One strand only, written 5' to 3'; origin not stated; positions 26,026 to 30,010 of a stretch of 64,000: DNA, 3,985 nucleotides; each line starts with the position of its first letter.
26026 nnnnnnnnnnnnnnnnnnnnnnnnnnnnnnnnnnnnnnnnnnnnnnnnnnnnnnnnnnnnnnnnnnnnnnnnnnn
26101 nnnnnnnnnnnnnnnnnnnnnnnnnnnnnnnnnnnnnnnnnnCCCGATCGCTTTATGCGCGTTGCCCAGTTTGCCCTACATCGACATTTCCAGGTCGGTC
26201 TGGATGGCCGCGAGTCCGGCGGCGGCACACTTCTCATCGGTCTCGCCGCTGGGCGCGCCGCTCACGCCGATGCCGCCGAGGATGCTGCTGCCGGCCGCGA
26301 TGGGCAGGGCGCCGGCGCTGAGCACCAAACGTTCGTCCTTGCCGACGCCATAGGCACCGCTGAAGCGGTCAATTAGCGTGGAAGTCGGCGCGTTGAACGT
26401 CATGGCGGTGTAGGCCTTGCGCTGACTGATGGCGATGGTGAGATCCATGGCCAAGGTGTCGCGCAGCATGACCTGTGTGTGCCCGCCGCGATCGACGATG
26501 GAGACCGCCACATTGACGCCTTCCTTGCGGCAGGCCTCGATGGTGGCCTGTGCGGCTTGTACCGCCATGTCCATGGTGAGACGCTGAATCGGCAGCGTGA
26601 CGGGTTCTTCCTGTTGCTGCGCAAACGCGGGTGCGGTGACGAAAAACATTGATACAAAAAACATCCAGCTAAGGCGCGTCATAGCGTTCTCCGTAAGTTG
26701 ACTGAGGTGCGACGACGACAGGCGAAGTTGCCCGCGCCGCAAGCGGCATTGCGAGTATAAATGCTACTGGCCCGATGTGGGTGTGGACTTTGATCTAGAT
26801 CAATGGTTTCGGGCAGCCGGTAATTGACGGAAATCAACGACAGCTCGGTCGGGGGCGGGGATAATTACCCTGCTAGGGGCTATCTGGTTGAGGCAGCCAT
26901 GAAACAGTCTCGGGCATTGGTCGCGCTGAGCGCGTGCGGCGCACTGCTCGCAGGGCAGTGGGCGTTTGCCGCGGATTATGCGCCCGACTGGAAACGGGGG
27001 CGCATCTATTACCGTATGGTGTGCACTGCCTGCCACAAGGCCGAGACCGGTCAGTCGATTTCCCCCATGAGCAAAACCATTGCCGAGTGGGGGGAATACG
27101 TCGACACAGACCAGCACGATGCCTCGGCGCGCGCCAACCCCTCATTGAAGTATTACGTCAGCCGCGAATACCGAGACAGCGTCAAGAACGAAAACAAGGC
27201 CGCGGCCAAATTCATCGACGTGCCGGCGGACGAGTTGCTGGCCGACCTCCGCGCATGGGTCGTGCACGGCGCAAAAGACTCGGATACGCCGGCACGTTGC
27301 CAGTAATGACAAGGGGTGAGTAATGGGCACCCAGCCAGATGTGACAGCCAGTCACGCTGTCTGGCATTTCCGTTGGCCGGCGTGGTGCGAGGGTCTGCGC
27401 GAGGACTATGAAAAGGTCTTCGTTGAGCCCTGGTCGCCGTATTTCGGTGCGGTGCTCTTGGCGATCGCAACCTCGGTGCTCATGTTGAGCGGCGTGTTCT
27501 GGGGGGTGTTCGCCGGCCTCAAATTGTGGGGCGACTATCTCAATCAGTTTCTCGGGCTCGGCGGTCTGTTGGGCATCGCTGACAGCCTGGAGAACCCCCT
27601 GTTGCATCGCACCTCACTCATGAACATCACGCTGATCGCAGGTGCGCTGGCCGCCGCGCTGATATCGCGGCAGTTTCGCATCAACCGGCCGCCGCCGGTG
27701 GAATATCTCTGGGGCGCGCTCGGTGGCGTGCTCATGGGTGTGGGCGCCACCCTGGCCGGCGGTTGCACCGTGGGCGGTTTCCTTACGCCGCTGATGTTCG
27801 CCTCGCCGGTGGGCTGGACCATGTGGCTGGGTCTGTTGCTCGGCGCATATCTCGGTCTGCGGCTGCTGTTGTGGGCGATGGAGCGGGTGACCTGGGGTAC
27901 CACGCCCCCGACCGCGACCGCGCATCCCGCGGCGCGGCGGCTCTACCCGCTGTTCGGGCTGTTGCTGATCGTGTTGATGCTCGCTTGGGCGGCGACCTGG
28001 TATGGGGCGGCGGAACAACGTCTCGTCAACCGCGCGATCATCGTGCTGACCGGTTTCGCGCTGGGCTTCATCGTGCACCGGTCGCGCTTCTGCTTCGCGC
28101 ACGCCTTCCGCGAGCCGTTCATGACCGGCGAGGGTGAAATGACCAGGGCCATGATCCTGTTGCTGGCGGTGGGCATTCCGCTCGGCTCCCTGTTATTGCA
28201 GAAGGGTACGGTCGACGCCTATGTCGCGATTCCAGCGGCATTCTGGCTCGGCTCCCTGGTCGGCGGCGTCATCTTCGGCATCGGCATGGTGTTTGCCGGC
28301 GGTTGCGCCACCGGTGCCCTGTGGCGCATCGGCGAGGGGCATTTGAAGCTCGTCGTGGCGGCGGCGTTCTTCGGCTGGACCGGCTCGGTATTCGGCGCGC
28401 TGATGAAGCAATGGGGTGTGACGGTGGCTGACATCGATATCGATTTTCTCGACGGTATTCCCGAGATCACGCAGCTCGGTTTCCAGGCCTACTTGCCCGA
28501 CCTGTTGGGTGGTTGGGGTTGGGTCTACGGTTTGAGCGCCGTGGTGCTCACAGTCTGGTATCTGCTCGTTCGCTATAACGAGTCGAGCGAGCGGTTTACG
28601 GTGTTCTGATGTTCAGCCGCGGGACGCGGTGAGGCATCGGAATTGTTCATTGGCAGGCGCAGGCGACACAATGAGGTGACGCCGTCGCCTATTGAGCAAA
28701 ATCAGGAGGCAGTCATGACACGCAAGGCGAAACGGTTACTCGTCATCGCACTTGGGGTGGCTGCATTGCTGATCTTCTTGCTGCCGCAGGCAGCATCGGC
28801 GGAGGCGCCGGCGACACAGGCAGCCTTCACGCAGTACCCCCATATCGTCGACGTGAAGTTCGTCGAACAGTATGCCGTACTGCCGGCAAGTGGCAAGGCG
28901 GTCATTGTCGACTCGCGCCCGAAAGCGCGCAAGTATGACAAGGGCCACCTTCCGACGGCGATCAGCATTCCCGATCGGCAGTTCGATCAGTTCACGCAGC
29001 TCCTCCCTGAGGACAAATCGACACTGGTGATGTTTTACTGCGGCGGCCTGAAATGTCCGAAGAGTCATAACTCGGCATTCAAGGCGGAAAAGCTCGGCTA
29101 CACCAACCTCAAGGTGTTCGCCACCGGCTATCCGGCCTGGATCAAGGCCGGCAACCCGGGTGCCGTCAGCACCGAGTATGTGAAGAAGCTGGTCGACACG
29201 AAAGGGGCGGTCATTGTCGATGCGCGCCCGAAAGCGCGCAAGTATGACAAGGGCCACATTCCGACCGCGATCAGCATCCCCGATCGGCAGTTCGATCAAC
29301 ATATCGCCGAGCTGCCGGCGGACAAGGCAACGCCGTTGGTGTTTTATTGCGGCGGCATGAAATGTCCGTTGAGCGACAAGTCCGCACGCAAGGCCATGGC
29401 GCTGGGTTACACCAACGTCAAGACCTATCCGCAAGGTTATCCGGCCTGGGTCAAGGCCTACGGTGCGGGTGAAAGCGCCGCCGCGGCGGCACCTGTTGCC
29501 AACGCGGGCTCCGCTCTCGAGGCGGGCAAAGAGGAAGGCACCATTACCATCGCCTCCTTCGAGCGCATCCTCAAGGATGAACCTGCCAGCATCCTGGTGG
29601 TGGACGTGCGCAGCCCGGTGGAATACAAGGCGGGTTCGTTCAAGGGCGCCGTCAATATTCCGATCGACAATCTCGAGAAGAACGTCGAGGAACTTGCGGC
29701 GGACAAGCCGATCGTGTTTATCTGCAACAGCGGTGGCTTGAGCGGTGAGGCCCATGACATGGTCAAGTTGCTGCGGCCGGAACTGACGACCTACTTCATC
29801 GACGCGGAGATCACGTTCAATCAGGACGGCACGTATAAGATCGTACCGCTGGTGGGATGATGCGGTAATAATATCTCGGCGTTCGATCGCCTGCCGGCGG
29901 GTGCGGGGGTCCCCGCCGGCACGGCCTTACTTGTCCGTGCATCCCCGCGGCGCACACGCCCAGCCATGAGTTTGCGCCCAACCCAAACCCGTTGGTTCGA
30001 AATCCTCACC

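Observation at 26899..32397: Orphan V/A-type ATPase subunit-I (a-subunit) homolog inside a periplasmic sulfur-transfer cluster and translationally coupled to a PAP2 phosphatase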

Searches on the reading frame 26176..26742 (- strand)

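Call 3: search_protein_families(library=pfam, proteins=[window:26176-26742:-], max_evalue=0.01)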
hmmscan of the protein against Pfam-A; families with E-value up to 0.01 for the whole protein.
window:26176-26742:- (188 aa): 1 family
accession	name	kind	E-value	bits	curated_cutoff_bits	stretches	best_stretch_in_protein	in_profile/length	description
PF03928.20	HbpS-like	-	1.6e-30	106.2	25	1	55-178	1-128/128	Haem degrading protein HbpS-like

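Call 4: search_protein_families(library=ncbifam, proteins=[window:26176-26742:-], max_evalue=0.01)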
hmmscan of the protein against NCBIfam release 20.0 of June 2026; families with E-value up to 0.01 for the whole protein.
window:26176-26742:- (188 aa): 1 family
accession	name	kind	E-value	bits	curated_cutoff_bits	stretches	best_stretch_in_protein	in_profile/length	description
NF007275.0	PRK09732.1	equivalog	3.3e-05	23.7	246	1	56-178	8-130/134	hypothetical protein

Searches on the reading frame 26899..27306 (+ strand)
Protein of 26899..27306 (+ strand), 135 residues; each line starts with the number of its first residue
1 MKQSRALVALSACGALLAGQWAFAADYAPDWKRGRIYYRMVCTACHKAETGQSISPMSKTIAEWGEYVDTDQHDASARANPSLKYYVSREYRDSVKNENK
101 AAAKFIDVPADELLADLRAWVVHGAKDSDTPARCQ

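Call 3: search_protein_families(library=pfam, proteins=[window:26899-27306:+], max_evalue=0.01)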
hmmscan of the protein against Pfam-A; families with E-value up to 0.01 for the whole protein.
window:26899-27306:+ (135 aa): 1 family
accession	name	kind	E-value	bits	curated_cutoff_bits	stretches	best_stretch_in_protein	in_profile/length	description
PF13442.11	Cytochrome_CBB3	-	0.0021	18.8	27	1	30-105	2-51/68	Cytochrome C oxidase, cbb3-type, subunit III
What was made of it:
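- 26899..27306 (+): Sec-exported monohaem cytochrome c (135 aa). First gene of a conserved three-gene sulfur cassette, not part of the a-subunit feature. The Pfam match to Cytochrome_CBB3 is weak (18.8 bits, call 3).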

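Call 4: search_protein_families(library=ncbifam, proteins=[window:26899-27306:+], max_evalue=0.01)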
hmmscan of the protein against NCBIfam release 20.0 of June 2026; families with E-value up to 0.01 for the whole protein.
window:26899-27306:+ (135 aa): 0 families

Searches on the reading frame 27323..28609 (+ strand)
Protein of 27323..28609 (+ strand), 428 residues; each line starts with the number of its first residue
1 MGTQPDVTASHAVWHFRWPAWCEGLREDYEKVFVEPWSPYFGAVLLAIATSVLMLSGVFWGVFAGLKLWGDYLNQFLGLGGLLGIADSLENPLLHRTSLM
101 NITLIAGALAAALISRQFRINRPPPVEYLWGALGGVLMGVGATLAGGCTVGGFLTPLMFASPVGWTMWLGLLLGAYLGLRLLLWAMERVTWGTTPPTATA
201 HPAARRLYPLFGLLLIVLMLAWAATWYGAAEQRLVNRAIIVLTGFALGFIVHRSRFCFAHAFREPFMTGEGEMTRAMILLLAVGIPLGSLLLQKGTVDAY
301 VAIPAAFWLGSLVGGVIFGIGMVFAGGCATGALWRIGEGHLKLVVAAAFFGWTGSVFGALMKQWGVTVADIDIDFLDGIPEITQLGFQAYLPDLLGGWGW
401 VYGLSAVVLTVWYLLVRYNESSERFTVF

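Call 3: search_protein_families(library=pfam, proteins=[window:27323-28609:+], max_evalue=0.01)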
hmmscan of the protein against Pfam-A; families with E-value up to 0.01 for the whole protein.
window:27323-28609:+ (428 aa): 1 family
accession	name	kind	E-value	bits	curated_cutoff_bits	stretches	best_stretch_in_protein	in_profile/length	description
PF04143.19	Sulf_transp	-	2.1e-48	165.9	27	2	30-177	170-310/310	Sulphur transport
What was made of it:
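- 27323..28609 (+): YeeE/YedE (Sulf_transp) family membrane transporter, 428 aa. Pfam PF04143, 165.9 bits (call 3).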

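Call 4: search_protein_families(library=ncbifam, proteins=[window:27323-28609:+], max_evalue=0.01)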
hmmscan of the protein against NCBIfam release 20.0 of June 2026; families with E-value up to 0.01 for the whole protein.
window:27323-28609:+ (428 aa): 4 families
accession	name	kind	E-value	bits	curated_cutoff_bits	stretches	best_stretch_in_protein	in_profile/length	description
NF033796.1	selen_YedE_FdhT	exception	5.1e-35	121.4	350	1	31-346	1-321/387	selenium metabolism membrane protein YedE/FdhT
NF052577.1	ThSTportTsuASprch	equivalog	5.1e-32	111.5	400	2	241-417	6-181/330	thiosulfate transporter TsuA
NF041049.1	thio_trans_TsuA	exception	2e-22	79.8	645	2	241-350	8-115/348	thiosulfate utilization transporter TsuA/YeeE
TIGR04112.1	seleno_YedE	equivalog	1.8e-08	33.9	200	1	102-346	56-294/337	YedE family putative selenium transporter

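Call 65: search_protein_families(library=padloc, proteins=[window:27323-28609:+], max_evalue=0.01)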
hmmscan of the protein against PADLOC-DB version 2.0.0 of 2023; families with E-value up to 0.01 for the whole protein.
window:27323-28609:+ (428 aa): 0 families

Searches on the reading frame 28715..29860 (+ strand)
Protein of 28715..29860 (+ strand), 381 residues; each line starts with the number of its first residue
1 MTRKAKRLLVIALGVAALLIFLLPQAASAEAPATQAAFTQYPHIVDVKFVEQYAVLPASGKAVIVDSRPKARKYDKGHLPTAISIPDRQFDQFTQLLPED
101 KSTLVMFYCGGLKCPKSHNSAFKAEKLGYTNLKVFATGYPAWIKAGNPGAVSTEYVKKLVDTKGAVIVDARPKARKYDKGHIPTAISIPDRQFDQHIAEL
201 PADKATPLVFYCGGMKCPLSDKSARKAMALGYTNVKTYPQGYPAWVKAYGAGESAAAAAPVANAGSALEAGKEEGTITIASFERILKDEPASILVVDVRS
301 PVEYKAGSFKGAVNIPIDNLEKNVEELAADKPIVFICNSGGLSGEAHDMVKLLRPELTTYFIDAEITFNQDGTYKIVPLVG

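Call 3: search_protein_families(library=pfam, proteins=[window:28715-29860:+], max_evalue=0.01)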
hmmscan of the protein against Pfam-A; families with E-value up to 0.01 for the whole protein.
window:28715-29860:+ (381 aa): 1 family
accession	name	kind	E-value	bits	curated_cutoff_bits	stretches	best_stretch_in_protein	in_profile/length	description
PF00581.25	Rhodanese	-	1.4e-47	160.8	22.2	3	153-247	2-101/102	Rhodanese-like domain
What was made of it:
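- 28715..29860 (+): Sec-exported protein with three rhodanese domains. Domains 1 and 2 are a recent tandem duplication. Last gene of the conserved cassette. Pfam Rhodanese matches in 3 stretches (call 3).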

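Call 4: search_protein_families(library=ncbifam, proteins=[window:28715-29860:+], max_evalue=0.01)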
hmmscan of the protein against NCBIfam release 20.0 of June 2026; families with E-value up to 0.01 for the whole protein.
window:28715-29860:+ (381 aa): 19 families
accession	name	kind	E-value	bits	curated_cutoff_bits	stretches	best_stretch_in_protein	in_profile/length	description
NF045694.1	seleno_TsoB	exception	1e-35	122.9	805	3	23-156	25-163/572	rhodanese/DsbD fusion-like selenoprotein TsoB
NF006444.0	PRK08762.1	equivalog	1e-23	83.7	449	3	153-248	19-110/387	molybdopterin-synthase adenylyltransferase MoeB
NF041203.1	rhodanese_LYCAU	equivalog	7.2e-22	77.4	115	3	151-248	23-119/126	rhodanese-related (seleno)protein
NF007627.0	PRK10287.1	equivalog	5.9e-18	65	102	2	295-351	23-81/104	thiosulfate sulfurtransferase PspE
TIGR03865.1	PQQ_CXXCW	subfamily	3.6e-16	59.5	128.05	2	201-248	111-158/167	PQQ-dependent catabolism-associated CXXCW motif protein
NF045521.1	rhoda_near_glyco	subfamily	4.4e-16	59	145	3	151-238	17-101/144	rhodanese homology domain-containing protein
NF001195.0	PRK00162.1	equivalog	5.7e-16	58.7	102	3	151-251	7-102/108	thiosulfate sulfurtransferase GlpE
TIGR02981.1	phageshock_pspE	exception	5e-15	55.6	126.3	1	295-350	21-78/101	thiosulfate sulfurtransferase PspE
NF005902.0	PRK07878.1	equivalog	9.5e-14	51.1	647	1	272-351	284-364/392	adenylyltransferase/sulfurtransferase MoeZ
NF001133.1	PRK00142.1-1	equivalog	1.5e-13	50.9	170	1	277-337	108-172/229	oxygen-dependent tRNA uridine(34) hydroxylase TrhO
TIGR04568.1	arch_SelU_Nterm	equivalog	4.7e-11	42.9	200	1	274-317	88-128/215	selenouridine synthase SelU-like subunit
NF008750.0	PRK11784.1-2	equivalog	2.6e-09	36.6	241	1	291-317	14-40/346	tRNA 2-selenouridine(34) synthase MnmH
NF005646.0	PRK07411.1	equivalog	3.2e-07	29.8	633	1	272-351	279-363/390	molybdopterin-synthase adenylyltransferase MoeB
TIGR04271.1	ThiI_C_thiazole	equivalog_domain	8.6e-07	29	70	0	291-343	25-81/101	thiazole biosynthesis protein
TIGR03167.1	tRNA_sel_U_synt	equivalog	1.5e-06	27.9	219.75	1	293-317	3-27/311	tRNA 2-selenouridine(34) synthase MnmH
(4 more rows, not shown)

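Call 65: search_protein_families(library=padloc, proteins=[window:28715-29860:+], max_evalue=0.01)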
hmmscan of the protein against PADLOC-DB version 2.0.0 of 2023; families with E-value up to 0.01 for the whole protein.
window:28715-29860:+ (381 aa): 0 families
